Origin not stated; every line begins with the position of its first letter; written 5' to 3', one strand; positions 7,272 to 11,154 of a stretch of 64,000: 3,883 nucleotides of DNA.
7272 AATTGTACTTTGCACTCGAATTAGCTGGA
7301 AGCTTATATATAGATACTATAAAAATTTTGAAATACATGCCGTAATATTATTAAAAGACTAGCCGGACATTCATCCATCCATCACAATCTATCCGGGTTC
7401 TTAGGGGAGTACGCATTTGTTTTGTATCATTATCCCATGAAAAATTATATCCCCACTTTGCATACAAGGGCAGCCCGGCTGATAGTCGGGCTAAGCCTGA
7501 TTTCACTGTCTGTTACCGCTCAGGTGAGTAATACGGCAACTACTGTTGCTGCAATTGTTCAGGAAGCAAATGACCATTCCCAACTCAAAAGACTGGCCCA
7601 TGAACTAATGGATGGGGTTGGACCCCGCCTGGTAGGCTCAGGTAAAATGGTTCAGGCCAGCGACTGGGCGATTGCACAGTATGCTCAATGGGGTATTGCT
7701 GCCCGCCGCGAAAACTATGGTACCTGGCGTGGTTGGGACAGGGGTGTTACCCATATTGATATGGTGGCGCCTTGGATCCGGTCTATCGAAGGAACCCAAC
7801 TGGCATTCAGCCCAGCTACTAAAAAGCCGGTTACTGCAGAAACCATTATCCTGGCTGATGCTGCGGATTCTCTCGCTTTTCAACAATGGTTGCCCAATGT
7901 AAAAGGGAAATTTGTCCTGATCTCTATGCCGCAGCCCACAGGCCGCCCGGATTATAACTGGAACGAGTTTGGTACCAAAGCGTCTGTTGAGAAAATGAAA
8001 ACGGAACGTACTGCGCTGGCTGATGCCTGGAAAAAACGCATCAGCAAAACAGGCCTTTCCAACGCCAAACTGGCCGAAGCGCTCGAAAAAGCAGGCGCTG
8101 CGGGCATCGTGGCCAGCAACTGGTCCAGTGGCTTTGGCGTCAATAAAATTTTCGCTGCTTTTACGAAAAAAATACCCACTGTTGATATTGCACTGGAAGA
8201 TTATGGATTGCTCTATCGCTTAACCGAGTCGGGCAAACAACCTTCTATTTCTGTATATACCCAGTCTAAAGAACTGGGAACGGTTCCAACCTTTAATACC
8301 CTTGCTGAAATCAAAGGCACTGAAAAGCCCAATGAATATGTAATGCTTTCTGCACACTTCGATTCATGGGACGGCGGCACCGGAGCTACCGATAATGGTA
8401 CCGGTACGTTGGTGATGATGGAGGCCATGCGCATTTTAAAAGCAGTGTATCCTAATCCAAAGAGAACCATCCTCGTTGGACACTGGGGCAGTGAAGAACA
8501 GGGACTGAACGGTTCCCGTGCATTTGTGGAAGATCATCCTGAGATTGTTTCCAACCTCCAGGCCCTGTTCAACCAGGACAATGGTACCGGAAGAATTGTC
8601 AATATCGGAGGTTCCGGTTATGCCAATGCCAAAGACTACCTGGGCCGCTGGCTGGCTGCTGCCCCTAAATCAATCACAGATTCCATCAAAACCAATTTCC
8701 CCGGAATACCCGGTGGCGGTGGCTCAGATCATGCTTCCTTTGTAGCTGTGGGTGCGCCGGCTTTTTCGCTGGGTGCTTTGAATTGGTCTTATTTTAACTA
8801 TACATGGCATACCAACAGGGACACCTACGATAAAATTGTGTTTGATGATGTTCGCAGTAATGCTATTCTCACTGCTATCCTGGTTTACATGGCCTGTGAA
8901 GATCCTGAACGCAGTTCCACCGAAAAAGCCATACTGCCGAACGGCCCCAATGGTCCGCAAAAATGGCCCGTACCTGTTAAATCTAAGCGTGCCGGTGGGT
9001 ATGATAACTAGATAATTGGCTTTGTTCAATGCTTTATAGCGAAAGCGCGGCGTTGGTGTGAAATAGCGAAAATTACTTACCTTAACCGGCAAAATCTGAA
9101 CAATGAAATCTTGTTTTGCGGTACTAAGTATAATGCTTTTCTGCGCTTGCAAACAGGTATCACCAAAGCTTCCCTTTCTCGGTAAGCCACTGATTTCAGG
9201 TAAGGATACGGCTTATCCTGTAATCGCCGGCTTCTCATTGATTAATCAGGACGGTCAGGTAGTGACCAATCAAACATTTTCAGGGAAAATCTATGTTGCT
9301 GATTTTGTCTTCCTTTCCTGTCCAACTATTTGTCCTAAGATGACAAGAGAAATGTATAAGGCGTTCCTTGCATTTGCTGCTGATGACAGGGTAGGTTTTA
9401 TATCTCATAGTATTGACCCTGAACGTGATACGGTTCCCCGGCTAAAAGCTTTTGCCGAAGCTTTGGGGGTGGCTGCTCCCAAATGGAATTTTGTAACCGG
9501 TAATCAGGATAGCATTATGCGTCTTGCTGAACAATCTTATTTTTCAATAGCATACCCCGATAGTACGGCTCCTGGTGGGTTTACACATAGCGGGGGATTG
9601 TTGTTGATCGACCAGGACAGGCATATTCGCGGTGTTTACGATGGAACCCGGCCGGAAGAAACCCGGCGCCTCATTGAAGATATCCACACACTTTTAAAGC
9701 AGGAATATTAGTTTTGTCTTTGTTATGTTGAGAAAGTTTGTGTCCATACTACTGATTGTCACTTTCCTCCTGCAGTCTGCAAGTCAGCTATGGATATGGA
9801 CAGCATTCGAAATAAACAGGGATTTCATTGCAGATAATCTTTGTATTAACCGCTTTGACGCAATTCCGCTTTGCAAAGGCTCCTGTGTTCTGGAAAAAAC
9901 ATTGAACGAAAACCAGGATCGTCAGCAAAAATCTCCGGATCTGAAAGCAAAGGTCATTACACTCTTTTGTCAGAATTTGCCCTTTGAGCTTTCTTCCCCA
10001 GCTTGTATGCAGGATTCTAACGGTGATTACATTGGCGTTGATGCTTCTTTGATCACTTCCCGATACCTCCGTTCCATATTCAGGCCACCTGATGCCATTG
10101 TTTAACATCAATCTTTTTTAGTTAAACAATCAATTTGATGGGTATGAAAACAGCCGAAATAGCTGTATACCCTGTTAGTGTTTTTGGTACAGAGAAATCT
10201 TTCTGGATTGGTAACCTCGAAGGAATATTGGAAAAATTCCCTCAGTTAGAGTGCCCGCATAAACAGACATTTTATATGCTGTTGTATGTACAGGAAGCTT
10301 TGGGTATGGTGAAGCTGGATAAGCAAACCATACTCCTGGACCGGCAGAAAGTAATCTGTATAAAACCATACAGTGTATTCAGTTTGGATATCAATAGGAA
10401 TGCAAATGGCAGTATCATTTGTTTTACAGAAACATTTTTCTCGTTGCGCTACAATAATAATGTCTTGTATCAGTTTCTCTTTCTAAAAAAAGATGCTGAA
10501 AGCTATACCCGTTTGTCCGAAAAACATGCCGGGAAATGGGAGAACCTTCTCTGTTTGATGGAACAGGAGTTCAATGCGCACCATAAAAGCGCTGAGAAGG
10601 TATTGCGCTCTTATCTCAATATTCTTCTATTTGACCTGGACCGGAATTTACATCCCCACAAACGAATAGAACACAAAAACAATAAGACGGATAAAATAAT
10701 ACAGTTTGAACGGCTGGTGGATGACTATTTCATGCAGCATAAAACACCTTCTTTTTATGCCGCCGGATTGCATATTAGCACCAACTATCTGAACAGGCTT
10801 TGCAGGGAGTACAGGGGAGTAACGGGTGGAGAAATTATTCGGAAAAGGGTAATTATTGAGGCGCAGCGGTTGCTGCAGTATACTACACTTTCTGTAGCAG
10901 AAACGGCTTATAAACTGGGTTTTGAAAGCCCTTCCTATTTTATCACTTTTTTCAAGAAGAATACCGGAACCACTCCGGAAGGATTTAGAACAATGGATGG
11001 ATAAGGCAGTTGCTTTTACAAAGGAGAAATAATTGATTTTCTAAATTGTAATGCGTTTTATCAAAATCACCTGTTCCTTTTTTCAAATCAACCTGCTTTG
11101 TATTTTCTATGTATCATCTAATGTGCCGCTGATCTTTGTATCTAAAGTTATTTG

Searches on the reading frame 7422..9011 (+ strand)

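Call 76: search_protein_families(library=pfam, proteins=[window:7422-9011:+], max_evalue=0.0001)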
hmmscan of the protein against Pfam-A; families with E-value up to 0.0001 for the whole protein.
window:7422-9011:+ (529 aa): 2 families
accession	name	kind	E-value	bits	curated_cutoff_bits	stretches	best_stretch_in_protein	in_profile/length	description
PF04389.22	Peptidase_M28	-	7.7e-36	124.1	21.3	1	292-478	1-183/193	Peptidase family M28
PF01546.33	Peptidase_M20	-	1.2e-07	32.3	24.6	1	319-376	30-90/206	Peptidase family M20/M25/M40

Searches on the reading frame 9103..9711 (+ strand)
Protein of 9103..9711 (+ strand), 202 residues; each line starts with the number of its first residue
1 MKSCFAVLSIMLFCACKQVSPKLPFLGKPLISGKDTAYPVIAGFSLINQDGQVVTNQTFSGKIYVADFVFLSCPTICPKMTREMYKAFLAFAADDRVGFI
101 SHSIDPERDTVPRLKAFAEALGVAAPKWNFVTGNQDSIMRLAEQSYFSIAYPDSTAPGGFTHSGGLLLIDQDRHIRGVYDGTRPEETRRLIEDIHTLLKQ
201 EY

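Call 3: search_protein_families(library=pfam, proteins=[window:9103-9711:+], max_evalue=1)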
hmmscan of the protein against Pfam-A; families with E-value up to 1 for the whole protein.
window:9103-9711:+ (202 aa): 3 families
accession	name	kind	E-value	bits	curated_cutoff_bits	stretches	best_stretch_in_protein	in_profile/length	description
PF02630.20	SCO1-SenC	-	6.8e-27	94.5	22.8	1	43-174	3-133/134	SCO1/SenC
PF00578.27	AhpC-TSA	-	0.019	15.4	26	1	43-124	7-83/124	AhpC/TSA family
PF08534.16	Redoxin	-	0.02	15.1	26.6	1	44-124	9-84/148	Redoxin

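Call 4: search_protein_families(library=ncbifam, proteins=[window:9103-9711:+], max_evalue=1)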
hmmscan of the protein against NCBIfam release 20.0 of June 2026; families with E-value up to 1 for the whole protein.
window:9103-9711:+ (202 aa): 0 families

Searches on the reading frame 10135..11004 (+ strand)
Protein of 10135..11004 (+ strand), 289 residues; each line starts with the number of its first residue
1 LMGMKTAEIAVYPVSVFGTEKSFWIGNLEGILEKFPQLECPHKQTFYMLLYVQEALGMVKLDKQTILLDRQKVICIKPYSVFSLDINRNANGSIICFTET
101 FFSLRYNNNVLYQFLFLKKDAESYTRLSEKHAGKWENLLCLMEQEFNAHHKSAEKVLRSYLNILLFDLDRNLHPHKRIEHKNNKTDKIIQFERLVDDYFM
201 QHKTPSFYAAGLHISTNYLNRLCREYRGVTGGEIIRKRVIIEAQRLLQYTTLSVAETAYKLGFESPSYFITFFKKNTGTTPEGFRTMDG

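Call 3: search_protein_families(library=pfam, proteins=[window:10135-11004:+], max_evalue=1)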
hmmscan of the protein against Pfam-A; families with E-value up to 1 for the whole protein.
window:10135-11004:+ (289 aa): 3 families
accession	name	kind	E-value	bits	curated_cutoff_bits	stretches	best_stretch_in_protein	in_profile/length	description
PF12833.13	HTH_18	-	2.7e-21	76.1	33.6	1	208-286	1-79/80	Helix-turn-helix domain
PF00165.29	HTH_AraC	-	8.8e-09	35.7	26.6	1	251-282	8-38/42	Bacterial regulatory helix-turn-helix proteins, AraC family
PF25635.1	SPV1_VP10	-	0.12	12.5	27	1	75-117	33-72/187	Sulfolobus polyhedral virus 1 capsid protein VP10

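Call 4: search_protein_families(library=ncbifam, proteins=[window:10135-11004:+], max_evalue=1)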
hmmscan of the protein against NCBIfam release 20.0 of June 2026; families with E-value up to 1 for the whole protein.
window:10135-11004:+ (289 aa): 30 families (the best 25 are shown)
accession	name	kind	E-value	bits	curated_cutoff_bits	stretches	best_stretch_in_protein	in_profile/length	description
TIGR02297.1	HpaA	equivalog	7.2e-29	100.9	274.65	1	44-286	42-286/287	4-hydroxyphenylacetate catabolism regulatory protein HpaA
NF047788.1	TransRegPocR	equivalog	8.2e-14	51.6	500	1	154-286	157-289/296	transcriptional regulator PocR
NF007860.0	PRK10572.1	equivalog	5.3e-12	45.2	208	1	121-286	122-283/292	arabinose operon transcriptional regulator AraC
NF010028.0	PRK13503.1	equivalog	8e-12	45.1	288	1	34-286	22-271/278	HTH-type transcriptional activator RhaS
NF007243.0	PRK09685.1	equivalog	4.2e-10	39.5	199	1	120-286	136-300/303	transcriptional regulator FeaR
NF010025.2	PRK13500.1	equivalog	4.7e-10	39.5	525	1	117-286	108-276/282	HTH-type transcriptional activator RhaR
NF007633.0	PRK10296.1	equivalog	1.2e-09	38.1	264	1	215-285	202-272/280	transcriptional regulator ChbR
NF047455.1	TF_Staph_AryK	equivalog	2.1e-09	36.2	850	1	67-286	43-257/759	transcriptional regulator AryK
TIGR04094.1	adjacent_YSIRK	equivalog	8e-09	34.9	200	1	209-285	308-383/383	YSIRK-targeted surface antigen transcriptional regulator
NF010027.0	PRK13502.1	equivalog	2.4e-08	33.8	384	1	213-287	203-277/282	HTH-type transcriptional activator RhaR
NF049932.1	TranspRegBtr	equivalog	9.7e-08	31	900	1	48-283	32-261/531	bacillibactin transport transcriptional regulator Btr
NF010026.0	PRK13501.1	equivalog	6.2e-07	28.9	363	1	45-285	37-275/290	HTH-type transcriptional activator RhaR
NF012144.2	ramA_TF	equivalog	2.5e-06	27.9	180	1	214-286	33-105/108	RamA family antibiotic efflux transcriptional regulator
NF011732.0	PRK15185.1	equivalog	7.5e-06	25.4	354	1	212-286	232-305/309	transcriptional regulator HilD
NF007584.0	PRK10219.1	equivalog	8.2e-06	26.1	174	1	196-286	15-105/107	superoxide response transcriptional regulator SoxS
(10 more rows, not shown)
